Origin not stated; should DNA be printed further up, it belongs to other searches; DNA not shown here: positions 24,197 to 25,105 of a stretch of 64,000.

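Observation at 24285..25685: YhbD-like HTH protein and bactofilin pair behind twin palindromic operators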

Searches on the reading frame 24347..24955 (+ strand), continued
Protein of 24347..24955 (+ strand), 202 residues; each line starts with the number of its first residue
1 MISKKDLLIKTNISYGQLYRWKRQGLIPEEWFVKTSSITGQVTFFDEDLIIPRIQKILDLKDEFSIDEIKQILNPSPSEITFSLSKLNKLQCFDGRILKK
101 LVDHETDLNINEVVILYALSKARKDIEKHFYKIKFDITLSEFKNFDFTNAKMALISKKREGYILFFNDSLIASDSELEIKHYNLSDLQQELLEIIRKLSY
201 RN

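Call 47: search_solved_structures(query=A1, max_evalue=10, show_alignments=2)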
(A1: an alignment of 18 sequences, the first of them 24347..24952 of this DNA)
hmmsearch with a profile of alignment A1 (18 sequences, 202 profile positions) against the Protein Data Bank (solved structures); distinct sequences matched with E-value up to 10: 5.
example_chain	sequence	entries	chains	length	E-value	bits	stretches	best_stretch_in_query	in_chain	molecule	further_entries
2e7w_A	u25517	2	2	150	0.21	15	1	48-129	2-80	150aa long hypothetical transcriptional regulator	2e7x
2pmh_A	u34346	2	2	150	0.23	14.8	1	48-129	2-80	150aa long hypothetical transcriptional regulator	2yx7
2efq_A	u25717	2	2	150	0.24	14.8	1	48-130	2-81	150aa long hypothetical transcriptional regulator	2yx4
2efo_A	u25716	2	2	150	0.41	14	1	48-125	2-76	150aa long hypothetical transcriptional regulator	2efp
2efn_A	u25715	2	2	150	0.54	13.6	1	48-129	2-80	150aa long hypothetical transcriptional regulator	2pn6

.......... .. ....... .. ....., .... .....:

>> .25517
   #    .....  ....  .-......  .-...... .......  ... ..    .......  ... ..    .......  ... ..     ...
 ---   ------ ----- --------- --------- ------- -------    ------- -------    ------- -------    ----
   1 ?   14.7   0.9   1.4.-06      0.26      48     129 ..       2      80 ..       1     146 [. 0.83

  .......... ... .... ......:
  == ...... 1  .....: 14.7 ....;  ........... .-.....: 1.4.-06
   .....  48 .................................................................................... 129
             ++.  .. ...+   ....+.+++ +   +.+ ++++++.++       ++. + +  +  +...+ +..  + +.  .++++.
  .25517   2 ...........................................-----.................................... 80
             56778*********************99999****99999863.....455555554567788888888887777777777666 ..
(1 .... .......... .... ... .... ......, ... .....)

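Call 55: predict_structure(alignment_id=A1)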
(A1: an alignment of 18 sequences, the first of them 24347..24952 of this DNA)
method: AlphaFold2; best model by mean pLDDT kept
length: 202 residues; sequences in the alignment: 18
mean_pLDDT: 87.3   pTM: 0.71
mean pLDDT of the five models: 87.3, 86.3, 85.8, 85.2, 85.2
residues with pLDDT >= 90: 95; 70-90: 95; 50-70: 12; < 50: 0
segments of 3 or more residues with pLDDT < 50: none
pLDDT, mean of each block of 10 residues (from residue 1): 95 96 92 84 91 93 92 81 89 89 86 93 73 74 87 87 88 87 93 81 56
secondary structure, 60 per line:
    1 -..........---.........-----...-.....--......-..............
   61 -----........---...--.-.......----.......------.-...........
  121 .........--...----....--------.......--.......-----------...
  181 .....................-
elements in order: H4-11 H15-23 E33-37 E40-45 H47-60 H66-73 H84-90 H95-101 H110-129 E132-134 H139-142 E151-157 E160-166 E178-183 H184-201

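Call 64: find_encoding_contigs(protein=P0021, flank=2500, max_places=1)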
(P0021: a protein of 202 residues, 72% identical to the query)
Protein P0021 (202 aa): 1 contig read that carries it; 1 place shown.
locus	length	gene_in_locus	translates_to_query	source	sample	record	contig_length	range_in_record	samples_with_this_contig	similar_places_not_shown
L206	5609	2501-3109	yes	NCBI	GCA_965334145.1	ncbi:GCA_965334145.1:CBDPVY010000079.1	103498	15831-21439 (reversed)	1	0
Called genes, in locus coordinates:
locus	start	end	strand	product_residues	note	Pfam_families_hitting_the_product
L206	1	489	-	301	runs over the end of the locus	PF00009:GTP_EFTU, PF01926:MMR_HSR1, PF02421:FeoB_N, PF03193:RsgA_GTPase (faint), PF09439:SRPRB (weak), PF04548:AIG1, PF00350:Dynamin_N (weak), PF07650:KH_2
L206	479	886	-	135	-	PF00383:dCMP_cyt_deam_1, PF08211:dCMP_cyt_deam_2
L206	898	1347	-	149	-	PF02130:YbeY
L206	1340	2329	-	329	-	PF02562:PhoH, PF20720:nSTAND3 (weak), PF13245:AAA_19, PF13401:AAA_22 (faint), PF13604:AAA_30 (weak)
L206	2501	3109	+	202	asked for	PF13171:DUF4004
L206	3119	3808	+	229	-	-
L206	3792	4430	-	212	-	-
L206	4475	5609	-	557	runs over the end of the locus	PF00753:Lactamase_B, PF23023:Anti-Pycsar_Apyc1 (faint), PF12706:Lactamase_B_2, PF22505:RNase_J_b_CASP, PF07521:RMMBL (weak), PF17770:RNase_J_C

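Call 65: find_encoding_contigs(protein=P0032, flank=2500, max_places=1)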
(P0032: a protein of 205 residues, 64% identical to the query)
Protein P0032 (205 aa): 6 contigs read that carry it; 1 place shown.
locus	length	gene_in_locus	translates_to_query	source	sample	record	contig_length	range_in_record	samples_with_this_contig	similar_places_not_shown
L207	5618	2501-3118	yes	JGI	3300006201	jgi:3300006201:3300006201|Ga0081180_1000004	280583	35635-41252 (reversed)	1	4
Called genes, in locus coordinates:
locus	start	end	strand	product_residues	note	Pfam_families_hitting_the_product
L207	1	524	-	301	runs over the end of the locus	PF01926:MMR_HSR1, PF02421:FeoB_N, PF03193:RsgA_GTPase (faint), PF00071:Ras (weak), PF00350:Dynamin_N (faint), PF04548:AIG1 (weak), PF00009:GTP_EFTU, PF07650:KH_2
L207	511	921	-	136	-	PF00383:dCMP_cyt_deam_1, PF08211:dCMP_cyt_deam_2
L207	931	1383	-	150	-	PF02130:YbeY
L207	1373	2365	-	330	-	PF13401:AAA_22 (faint), PF02562:PhoH, PF13245:AAA_19, PF13604:AAA_30 (weak)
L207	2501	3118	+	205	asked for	PF13171:DUF4004, PF13411:MerR_1 (faint)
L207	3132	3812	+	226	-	-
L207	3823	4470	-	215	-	-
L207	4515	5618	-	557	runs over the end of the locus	PF00753:Lactamase_B, PF23023:Anti-Pycsar_Apyc1 (faint), PF12706:Lactamase_B_2, PF22505:RNase_J_b_CASP, PF07521:RMMBL, PF17770:RNase_J_C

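Call 66: find_encoding_contigs(protein=P0028, flank=2500, max_places=1)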
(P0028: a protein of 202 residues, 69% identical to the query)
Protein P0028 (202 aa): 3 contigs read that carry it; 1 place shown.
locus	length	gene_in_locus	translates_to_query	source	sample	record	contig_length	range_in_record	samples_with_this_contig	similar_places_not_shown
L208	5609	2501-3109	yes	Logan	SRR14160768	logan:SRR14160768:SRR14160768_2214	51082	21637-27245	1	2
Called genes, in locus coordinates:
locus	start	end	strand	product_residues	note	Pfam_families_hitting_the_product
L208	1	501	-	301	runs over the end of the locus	PF01926:MMR_HSR1, PF02421:FeoB_N, PF03193:RsgA_GTPase (faint), PF00350:Dynamin_N (faint), PF04548:AIG1, PF00009:GTP_EFTU, PF07650:KH_2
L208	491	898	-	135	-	PF00383:dCMP_cyt_deam_1, PF08211:dCMP_cyt_deam_2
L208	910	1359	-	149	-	PF02130:YbeY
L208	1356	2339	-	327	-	PF02562:PhoH, PF13245:AAA_19, PF13401:AAA_22 (weak)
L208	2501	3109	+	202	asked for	PF13171:DUF4004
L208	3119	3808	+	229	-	-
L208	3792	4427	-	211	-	-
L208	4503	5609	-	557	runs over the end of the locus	PF00753:Lactamase_B, PF23023:Anti-Pycsar_Apyc1 (faint), PF12706:Lactamase_B_2, PF22505:RNase_J_b_CASP, PF07521:RMMBL (weak), PF17770:RNase_J_C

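Call 67: find_encoding_contigs(protein=P0004, flank=2500, max_places=1)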
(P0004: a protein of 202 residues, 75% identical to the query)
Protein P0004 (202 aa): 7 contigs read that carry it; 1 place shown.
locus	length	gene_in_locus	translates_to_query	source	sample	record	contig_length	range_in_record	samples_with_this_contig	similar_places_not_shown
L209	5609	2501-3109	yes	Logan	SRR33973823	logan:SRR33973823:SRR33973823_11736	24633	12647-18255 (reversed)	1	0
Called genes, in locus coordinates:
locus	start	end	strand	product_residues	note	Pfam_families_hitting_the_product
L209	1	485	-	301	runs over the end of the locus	PF01926:MMR_HSR1, PF02421:FeoB_N, PF02492:cobW (faint), PF03193:RsgA_GTPase (faint), PF00071:Ras (weak), PF04548:AIG1, PF00009:GTP_EFTU, PF07650:KH_2, +1 more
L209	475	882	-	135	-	PF00383:dCMP_cyt_deam_1, PF08211:dCMP_cyt_deam_2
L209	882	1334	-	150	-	PF02130:YbeY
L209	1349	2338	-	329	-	PF02562:PhoH, PF13245:AAA_19, PF13604:AAA_30 (weak), PF13401:AAA_22 (weak)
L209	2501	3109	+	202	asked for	PF13171:DUF4004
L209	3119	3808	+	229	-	-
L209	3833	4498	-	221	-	-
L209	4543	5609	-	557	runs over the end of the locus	PF00753:Lactamase_B, PF23023:Anti-Pycsar_Apyc1 (faint), PF12706:Lactamase_B_2, PF22505:RNase_J_b_CASP, PF07521:RMMBL, PF17770:RNase_J_C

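Call 68: find_encoding_contigs(protein=P0031, flank=2500, max_places=1)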
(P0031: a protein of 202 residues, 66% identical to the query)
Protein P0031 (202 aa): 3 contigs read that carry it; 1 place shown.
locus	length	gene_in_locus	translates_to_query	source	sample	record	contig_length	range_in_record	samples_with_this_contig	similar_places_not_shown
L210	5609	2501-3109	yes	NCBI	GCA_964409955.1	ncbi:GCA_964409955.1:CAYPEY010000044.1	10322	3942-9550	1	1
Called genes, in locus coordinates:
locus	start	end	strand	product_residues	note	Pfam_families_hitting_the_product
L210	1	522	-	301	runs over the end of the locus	PF00009:GTP_EFTU, PF01926:MMR_HSR1, PF02421:FeoB_N, PF03193:RsgA_GTPase (faint), PF00071:Ras (weak), PF04548:AIG1, PF00350:Dynamin_N (weak), PF07650:KH_2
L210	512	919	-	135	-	PF00383:dCMP_cyt_deam_1, PF08211:dCMP_cyt_deam_2 (weak)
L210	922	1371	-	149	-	PF02130:YbeY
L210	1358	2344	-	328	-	PF02562:PhoH, PF13604:AAA_30 (weak), PF13245:AAA_19, PF13401:AAA_22 (weak)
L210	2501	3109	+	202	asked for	PF13171:DUF4004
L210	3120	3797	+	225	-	-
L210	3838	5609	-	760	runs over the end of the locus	-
